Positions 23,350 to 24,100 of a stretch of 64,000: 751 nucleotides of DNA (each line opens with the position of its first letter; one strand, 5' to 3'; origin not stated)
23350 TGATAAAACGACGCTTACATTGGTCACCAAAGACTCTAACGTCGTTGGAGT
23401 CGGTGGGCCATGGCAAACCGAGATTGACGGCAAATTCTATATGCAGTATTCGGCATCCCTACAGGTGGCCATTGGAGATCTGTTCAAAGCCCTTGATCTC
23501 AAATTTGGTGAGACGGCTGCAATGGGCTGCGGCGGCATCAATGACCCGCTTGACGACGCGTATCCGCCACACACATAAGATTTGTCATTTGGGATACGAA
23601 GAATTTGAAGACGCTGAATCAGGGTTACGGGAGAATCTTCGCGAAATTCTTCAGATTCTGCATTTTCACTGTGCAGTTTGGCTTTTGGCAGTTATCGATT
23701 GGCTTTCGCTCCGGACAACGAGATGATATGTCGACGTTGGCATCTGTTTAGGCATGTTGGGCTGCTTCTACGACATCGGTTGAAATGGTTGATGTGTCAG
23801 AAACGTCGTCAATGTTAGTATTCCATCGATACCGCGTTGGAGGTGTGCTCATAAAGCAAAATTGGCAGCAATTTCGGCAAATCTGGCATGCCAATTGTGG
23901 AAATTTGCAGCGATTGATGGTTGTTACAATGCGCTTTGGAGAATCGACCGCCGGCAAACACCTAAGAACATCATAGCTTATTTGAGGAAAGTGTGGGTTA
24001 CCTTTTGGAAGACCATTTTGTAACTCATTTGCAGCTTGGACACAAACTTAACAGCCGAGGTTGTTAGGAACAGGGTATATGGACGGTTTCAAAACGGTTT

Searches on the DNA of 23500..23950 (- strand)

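Call 63: search_dna_similar(query=window:23500-23950:-, collection=plasmids, mode=distant, max_evalue=0.001, max_rows=8)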
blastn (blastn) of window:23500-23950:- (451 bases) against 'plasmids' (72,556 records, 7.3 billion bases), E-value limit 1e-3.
No match.
